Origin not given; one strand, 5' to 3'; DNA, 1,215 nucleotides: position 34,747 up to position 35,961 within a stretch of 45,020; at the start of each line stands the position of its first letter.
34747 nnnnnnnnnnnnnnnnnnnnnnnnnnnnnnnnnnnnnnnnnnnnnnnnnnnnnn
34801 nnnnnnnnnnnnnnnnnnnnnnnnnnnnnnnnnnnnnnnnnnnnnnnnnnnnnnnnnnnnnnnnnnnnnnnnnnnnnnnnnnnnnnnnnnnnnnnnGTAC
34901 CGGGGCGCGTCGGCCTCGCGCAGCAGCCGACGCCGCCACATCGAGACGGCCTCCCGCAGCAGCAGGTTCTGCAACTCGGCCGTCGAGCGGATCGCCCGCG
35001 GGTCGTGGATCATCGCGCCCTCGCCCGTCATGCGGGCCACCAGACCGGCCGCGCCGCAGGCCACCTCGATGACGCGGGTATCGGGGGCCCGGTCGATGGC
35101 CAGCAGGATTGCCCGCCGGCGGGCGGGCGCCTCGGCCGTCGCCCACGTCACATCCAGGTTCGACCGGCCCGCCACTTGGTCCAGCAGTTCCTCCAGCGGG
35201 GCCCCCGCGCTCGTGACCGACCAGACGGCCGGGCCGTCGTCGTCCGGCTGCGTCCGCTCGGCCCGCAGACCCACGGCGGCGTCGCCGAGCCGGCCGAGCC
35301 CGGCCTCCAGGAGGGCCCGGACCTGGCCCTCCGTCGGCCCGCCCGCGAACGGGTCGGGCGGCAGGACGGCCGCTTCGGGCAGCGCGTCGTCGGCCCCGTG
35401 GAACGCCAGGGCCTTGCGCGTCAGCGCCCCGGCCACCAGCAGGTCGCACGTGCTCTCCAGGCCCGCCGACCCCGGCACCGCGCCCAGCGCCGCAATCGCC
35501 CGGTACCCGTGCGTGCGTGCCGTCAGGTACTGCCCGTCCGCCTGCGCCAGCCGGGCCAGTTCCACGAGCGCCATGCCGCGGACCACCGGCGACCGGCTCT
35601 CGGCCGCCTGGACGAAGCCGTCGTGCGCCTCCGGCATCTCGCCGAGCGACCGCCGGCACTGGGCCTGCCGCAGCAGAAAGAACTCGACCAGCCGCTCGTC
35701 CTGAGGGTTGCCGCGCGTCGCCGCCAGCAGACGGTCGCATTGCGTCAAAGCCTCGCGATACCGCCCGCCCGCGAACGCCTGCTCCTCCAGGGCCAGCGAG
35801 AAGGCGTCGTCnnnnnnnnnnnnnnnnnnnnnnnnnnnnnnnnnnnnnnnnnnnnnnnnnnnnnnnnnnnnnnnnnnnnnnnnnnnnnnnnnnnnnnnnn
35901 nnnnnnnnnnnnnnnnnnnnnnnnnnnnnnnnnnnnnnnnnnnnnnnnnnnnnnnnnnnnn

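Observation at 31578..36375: Sigma-54 flgB operon opens with a TM-anchored 834-aa TPR protein, a secreted TPR protein and a kinase-less NtrC-type regulator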

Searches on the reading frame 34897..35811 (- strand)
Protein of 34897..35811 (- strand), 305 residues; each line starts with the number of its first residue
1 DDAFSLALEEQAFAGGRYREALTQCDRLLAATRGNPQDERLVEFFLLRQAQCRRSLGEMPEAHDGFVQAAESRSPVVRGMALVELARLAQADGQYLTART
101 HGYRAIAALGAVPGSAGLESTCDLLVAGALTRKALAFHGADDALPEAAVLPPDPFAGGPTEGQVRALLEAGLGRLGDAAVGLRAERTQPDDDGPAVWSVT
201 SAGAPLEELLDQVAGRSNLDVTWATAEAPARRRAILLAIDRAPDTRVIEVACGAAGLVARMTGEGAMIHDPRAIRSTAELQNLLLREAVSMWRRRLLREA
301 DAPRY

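Call 58: search_protein_representatives(alignment_id=A4)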
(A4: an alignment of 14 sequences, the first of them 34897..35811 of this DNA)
Query: 14 sequences, 304 profile positions. Proteins with E-value up to 0.001 (for the whole library): 355; up to 1e-10: 294; up to 1e-30: 247. The best 150 are listed.
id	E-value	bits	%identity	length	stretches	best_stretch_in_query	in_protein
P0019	1.6e-118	411.7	-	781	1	3-303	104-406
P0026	5.6e-118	409.9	-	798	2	1-303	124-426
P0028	5.3e-115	400.2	-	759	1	1-303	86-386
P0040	2.0e-113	395.0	-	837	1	2-303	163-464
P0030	4.9e-112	390.4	-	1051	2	2-303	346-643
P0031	2.0e-110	385.1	-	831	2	1-303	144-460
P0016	1.4e-108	379.1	-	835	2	2-302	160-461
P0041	3.6e-104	364.6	-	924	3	3-303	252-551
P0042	1.1e-102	359.7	-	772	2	3-301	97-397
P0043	3.3e-102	358.2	-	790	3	3-302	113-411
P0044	9.4e-102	356.7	-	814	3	2-303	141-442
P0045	4.2e-100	351.2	-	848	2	2-303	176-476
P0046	4.1e-98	344.7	-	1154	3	1-303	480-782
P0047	8.8e-97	340.3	-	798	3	2-303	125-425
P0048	2.3e-96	339.0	-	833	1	3-303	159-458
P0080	1.1e-86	307.2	-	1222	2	3-303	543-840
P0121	8.6e-78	278.0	-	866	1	3-303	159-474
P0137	2.1e-73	263.6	-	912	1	3-298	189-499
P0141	9.3e-73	261.4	-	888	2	4-303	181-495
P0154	7.0e-70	252.0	-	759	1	2-301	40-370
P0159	7.7e-69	248.6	-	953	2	2-263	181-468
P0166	2.7e-68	246.8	-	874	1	3-303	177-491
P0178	3.0e-65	236.8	-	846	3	2-303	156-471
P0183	1.0e-64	235.0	-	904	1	3-302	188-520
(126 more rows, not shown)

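Call 59: list_cluster_members(proteins=[P0183, P0178, P0166, P0159, P0154, P0141, P0137, P0121, P0080, P0046])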
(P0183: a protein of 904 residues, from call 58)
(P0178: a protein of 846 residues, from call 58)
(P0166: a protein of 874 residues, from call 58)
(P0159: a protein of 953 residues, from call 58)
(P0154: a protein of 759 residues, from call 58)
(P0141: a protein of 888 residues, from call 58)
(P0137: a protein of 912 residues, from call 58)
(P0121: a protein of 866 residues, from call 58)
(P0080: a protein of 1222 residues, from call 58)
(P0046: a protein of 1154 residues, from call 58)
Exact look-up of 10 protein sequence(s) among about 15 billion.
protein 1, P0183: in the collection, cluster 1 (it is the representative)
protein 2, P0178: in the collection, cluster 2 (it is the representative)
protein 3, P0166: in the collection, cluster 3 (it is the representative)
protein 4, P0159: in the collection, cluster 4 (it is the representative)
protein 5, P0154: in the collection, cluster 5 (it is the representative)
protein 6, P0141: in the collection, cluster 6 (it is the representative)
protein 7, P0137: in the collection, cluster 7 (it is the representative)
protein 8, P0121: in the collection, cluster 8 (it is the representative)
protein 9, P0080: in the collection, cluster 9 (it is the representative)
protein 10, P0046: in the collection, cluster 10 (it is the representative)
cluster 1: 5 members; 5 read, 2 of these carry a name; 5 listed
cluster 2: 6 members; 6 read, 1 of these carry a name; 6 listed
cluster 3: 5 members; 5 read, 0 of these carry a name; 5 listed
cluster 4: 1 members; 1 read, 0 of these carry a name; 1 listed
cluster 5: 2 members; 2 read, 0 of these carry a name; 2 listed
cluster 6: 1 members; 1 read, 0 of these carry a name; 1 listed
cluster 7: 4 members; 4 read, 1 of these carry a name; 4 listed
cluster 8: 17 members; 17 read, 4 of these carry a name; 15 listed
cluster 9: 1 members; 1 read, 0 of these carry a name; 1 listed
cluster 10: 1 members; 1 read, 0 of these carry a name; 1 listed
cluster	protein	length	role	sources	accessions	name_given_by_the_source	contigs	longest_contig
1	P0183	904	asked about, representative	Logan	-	-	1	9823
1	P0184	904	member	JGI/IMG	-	tetratricopeptide (TPR) repeat protein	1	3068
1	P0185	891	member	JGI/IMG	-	tetratricopeptide (TPR) repeat protein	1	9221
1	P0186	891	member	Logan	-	-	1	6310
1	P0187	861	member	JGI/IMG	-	-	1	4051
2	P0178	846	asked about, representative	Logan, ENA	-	-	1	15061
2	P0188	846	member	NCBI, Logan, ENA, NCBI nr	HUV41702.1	MAG TPA: tetratricopeptide repeat protein [Sedimentisphaerales bacterium] | tetratricopeptide repeat protein [Sedimentisphaerales bacterium]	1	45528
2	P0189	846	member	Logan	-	-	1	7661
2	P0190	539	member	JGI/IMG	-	-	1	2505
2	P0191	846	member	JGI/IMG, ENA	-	-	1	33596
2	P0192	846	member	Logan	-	-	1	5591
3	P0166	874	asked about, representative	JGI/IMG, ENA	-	-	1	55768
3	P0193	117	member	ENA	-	-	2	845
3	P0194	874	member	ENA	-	-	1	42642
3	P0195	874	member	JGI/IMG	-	-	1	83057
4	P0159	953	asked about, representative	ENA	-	-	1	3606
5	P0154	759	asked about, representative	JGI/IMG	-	-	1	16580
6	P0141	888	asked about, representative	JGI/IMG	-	-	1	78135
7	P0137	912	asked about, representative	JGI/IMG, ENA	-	-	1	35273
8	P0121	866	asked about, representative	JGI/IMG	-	tetratricopeptide (TPR) repeat protein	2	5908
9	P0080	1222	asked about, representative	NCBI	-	-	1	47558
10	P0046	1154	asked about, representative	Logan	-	-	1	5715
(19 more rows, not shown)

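Call 60: find_encoding_contigs(protein=P0166, flank=8000, max_places=1)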
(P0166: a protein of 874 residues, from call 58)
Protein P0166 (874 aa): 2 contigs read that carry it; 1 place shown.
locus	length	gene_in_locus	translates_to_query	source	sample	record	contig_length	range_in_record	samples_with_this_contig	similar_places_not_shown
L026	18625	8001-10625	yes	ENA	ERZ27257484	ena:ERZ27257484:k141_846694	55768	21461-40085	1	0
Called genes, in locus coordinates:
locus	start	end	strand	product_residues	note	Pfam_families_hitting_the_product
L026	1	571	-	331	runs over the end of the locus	PF08666:SAF (faint), PF13144:ChapFlgA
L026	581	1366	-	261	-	PF00460:Flg_bb_rod, PF22692:LlgE_F_G_D1, PF06429:Flg_bbr_C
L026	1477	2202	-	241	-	PF22692:LlgE_F_G_D1, PF06429:Flg_bbr_C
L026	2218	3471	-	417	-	-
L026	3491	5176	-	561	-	PF00460:Flg_bb_rod, PF22692:LlgE_F_G_D1, PF07559:FlgE_D2, PF06429:Flg_bbr_C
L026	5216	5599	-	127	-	PF03963:FlgD, PF13861:FLgD_tudor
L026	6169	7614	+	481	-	PF00158:Sigma54_activat, PF14532:Sigma54_activ_2, PF07728:AAA_5, PF25601:AAA_lid_14, PF02954:HTH_8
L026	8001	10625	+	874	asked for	PF00515:TPR_1 (faint), PF07719:TPR_2 (faint), PF12895:ANAPC3 (faint), PF13174:TPR_6 (faint), PF13428:TPR_14 (faint), PF13424:TPR_12 (faint), PF14559:TPR_19 (faint), PF13176:TPR_7 (faint), +3 more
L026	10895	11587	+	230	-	PF13174:TPR_6 (weak)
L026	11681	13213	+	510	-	PF00072:Response_reg, PF00158:Sigma54_activat, PF14532:Sigma54_activ_2, PF07728:AAA_5, PF25601:AAA_lid_14, PF02954:HTH_8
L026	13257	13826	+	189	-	PF03748:FliL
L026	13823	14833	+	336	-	PF01052:FliMN_C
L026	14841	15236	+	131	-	PF01052:FliMN_C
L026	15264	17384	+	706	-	PF00771:FHIPEP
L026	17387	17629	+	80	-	-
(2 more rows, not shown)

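Call 61: find_encoding_contigs(protein=P0188, flank=8000, max_places=1)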
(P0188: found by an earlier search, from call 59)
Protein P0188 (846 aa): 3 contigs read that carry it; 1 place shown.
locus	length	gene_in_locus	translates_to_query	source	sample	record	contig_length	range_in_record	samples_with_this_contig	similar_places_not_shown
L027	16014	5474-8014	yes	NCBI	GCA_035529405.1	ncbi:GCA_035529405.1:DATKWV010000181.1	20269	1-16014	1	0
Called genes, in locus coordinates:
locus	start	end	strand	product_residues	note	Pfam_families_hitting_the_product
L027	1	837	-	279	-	?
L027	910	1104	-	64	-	-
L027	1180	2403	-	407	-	PF22692:LlgE_F_G_D1, PF07559:FlgE_D2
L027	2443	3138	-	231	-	PF03963:FlgD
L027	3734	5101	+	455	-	PF00158:Sigma54_activat, PF14532:Sigma54_activ_2, PF00004:AAA (weak), PF07724:AAA_2 (weak), PF07728:AAA_5, PF25601:AAA_lid_14, PF02954:HTH_8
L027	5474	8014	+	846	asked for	PF25058:ARM_TT21 (faint), PF00515:TPR_1 (faint), PF07719:TPR_2 (faint), PF13174:TPR_6 (faint), PF13181:TPR_8 (faint), PF13424:TPR_12 (faint), PF13428:TPR_14 (faint), PF13432:TPR_16 (faint), +2 more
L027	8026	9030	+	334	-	-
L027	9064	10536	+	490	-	PF00072:Response_reg, PF07728:AAA_5 (faint), PF00158:Sigma54_activat, PF14532:Sigma54_activ_2, PF25601:AAA_lid_14, PF02954:HTH_8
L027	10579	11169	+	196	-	PF03748:FliL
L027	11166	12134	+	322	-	PF01052:FliMN_C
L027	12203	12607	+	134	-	PF28396:SepQ_C (weak), PF01052:FliMN_C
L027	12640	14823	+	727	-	PF00771:FHIPEP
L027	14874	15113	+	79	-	-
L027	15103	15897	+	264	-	PF04542:Sigma70_r2, PF04539:Sigma70_r3, PF08281:Sigma70_r4_2, PF04545:Sigma70_r4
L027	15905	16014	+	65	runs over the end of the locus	-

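Call 62: find_encoding_contigs(protein=P0141, flank=8000, max_places=1)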
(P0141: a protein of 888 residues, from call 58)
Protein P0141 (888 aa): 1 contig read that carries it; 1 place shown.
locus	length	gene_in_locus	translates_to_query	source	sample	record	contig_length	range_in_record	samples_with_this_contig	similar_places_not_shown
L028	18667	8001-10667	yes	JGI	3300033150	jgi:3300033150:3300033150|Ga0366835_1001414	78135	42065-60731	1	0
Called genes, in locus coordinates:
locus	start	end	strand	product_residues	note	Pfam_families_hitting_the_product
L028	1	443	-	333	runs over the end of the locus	PF13144:ChapFlgA, PF08666:SAF (faint)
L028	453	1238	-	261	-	PF00460:Flg_bb_rod, PF22692:LlgE_F_G_D1, PF06429:Flg_bbr_C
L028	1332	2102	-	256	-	PF22692:LlgE_F_G_D1, PF06429:Flg_bbr_C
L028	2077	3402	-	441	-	-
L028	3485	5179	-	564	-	PF00460:Flg_bb_rod (weak), PF22692:LlgE_F_G_D1, PF07559:FlgE_D2, PF06429:Flg_bbr_C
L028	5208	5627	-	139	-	PF03963:FlgD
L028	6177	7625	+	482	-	PF00158:Sigma54_activat, PF14532:Sigma54_activ_2, PF07728:AAA_5, PF25601:AAA_lid_14, PF02954:HTH_8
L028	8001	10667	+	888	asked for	PF09976:TPR_21 (faint), PF07719:TPR_2 (faint), PF13174:TPR_6 (faint), PF13176:TPR_7 (faint), PF13181:TPR_8 (faint), PF13424:TPR_12 (faint), PF13428:TPR_14 (faint), PF13432:TPR_16 (faint), +2 more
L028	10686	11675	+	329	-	PF13424:TPR_12 (weak), PF13174:TPR_6 (faint)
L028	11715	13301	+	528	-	PF00072:Response_reg, PF13191:AAA_16 (faint), PF00158:Sigma54_activat, PF14532:Sigma54_activ_2, PF07728:AAA_5 (weak), PF25601:AAA_lid_14, PF02954:HTH_8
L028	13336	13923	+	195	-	PF03748:FliL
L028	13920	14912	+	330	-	PF01052:FliMN_C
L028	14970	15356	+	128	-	PF01052:FliMN_C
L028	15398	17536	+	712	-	PF00771:FHIPEP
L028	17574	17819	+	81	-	-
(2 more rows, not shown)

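Call 63: find_encoding_contigs(protein=P0080, flank=8000, max_places=1)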
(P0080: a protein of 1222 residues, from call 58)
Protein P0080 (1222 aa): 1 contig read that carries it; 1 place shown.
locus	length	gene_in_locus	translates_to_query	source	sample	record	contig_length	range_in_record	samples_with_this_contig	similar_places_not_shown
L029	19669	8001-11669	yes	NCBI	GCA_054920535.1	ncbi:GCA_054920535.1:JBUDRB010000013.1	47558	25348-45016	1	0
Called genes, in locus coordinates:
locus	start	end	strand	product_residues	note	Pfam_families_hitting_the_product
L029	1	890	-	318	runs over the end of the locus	PF08666:SAF, PF13144:ChapFlgA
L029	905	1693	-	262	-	PF00460:Flg_bb_rod, PF22692:LlgE_F_G_D1, PF06429:Flg_bbr_C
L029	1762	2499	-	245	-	PF00460:Flg_bb_rod, PF22692:LlgE_F_G_D1, PF06429:Flg_bbr_C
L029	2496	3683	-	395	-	-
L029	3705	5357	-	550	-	PF00460:Flg_bb_rod, PF22692:LlgE_F_G_D1, PF07559:FlgE_D2, PF06429:Flg_bbr_C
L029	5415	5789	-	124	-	PF03963:FlgD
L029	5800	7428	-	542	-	PF02120:Flg_hook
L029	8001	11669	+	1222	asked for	PF13424:TPR_12 (faint), PF14559:TPR_19 (faint), PF13174:TPR_6 (faint), PF09976:TPR_21 (weak), PF28559:TPR_SusR (faint)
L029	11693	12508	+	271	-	-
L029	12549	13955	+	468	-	PF00072:Response_reg, PF00158:Sigma54_activat, PF14532:Sigma54_activ_2, PF07728:AAA_5 (weak), PF25601:AAA_lid_14, PF02954:HTH_8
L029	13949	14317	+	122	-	PF00460:Flg_bb_rod (weak)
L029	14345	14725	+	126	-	PF00460:Flg_bb_rod, PF06429:Flg_bbr_C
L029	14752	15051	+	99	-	PF02049:FliE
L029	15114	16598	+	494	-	PF01514:YscJ_FliF, PF08345:YscJ_FliF_C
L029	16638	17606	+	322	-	PF14842:FliG_N (weak), PF14841:FliG_M, PF01706:FliG_C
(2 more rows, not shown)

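Call 65: search_solved_structures(query=A4, max_evalue=10)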
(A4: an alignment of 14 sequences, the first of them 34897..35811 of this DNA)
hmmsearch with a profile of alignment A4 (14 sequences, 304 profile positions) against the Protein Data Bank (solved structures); distinct sequences matched with E-value up to 10: 15.
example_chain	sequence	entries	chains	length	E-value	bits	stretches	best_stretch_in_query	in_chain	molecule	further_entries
3jck_C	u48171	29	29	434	0.021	17.2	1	2-151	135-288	26S proteasome regulatory subunit RPN6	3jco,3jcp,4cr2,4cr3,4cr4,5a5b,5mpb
7dgu_A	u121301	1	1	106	0.14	14.5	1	15-72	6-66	de novo designed protein H4A1R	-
4lk5_A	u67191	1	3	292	0.16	14.3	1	82-159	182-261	enoyl-CoA hydratase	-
5zyq_A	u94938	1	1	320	0.32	13.4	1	12-87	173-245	RNA polymerase-associated protein CTR9 homolog,RNA polymerase II-associated factor 1 homol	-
5vfp_X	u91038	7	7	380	0.43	12.9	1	7-76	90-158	26S proteasome non-ATPase regulatory subunit 11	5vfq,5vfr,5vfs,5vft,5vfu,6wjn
5vgz_X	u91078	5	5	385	0.45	12.9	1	7-76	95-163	26S proteasome non-ATPase regulatory subunit 11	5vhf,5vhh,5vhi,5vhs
9n2d_F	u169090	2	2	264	0.73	12.2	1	3-41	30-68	Bam D | DNA uptake lipoprotein-like protein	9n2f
1qqe_A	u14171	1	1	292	1.5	11.2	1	13-68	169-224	VESICULAR TRANSPORT PROTEIN SEC17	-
9cru_G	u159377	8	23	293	1.5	11.2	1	13-68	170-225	Alpha-soluble NSF attachment protein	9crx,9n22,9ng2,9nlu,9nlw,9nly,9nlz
2wqh_A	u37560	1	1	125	2.5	10.4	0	8-36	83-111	CTPR3Y3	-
1na3_A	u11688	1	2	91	2.9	10.2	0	8-34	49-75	designed protein CTPR2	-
8amz_Q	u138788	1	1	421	3.4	10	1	8-135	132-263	PCI domain-containing protein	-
2avp_A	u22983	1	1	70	3.5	9.9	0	8-30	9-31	synthetic consensus TPR protein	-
5hrz_A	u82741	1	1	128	5.1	9.4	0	7-30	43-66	TPR domain protein 1na0C3_3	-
6vl6_A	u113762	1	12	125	6.8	9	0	7-30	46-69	T33_dn2A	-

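Call 76: find_homologous_proteins(query=A5, max_evalue=0.001)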
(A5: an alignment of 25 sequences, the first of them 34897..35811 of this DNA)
Query A5 (25 sequences): 8000 candidates shared short words with the query, none scored E <= 0.001.

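Call 90: search_protein_families(library=pfam, alignment_id=A5, max_evalue=10)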
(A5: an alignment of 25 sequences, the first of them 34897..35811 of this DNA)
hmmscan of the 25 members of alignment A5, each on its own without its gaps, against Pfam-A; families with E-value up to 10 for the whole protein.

A. member 1, window:34897-35811:- (305 aa): 2 families
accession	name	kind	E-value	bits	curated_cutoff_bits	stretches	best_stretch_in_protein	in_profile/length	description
PF13424.12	TPR_12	-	0.0035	17.9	30.1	2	80-117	4-41/77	Tetratricopeptide repeat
PF12895.13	ANAPC3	-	0.16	12.7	27.2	1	16-69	3-49/82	Anaphase-promoting complex, cyclosome, subunit 3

B. families by the number of members that match (of 25 scanned): 29 families (the first 25 are shown)
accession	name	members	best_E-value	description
PF13424.12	TPR_12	12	4.7e-05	Tetratricopeptide repeat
PF13174.12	TPR_6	11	2.3e-06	Tetratricopeptide repeat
PF07719.23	TPR_2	11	0.0011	Tetratricopeptide repeat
PF12895.13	ANAPC3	9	0.0026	Anaphase-promoting complex, cyclosome, subunit 3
PF13428.12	TPR_14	9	0.0066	Tetratricopeptide repeat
PF14559.12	TPR_19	6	3.7e-05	Tetratricopeptide repeat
PF13432.12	TPR_16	6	0.041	Tetratricopeptide repeat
PF00515.34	TPR_1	5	0.012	Tetratricopeptide repeat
PF10671.14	TcpQ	4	0.0058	Toxin co-regulated pilus biosynthesis protein Q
PF09976.15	TPR_21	3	0.021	Tetratricopeptide repeat-like domain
PF07720.18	TPR_3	3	0.37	Tetratricopeptide repeat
PF13414.12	TPR_11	2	0.044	TPR repeat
PF13181.12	TPR_8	1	0.0045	Tetratricopeptide repeat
PF23914.1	TPR_CcmH_CycH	1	0.0057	Cytochrome c-type biogenesis protein H TPR domain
PF13176.12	TPR_7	1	0.0081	Tetratricopeptide repeat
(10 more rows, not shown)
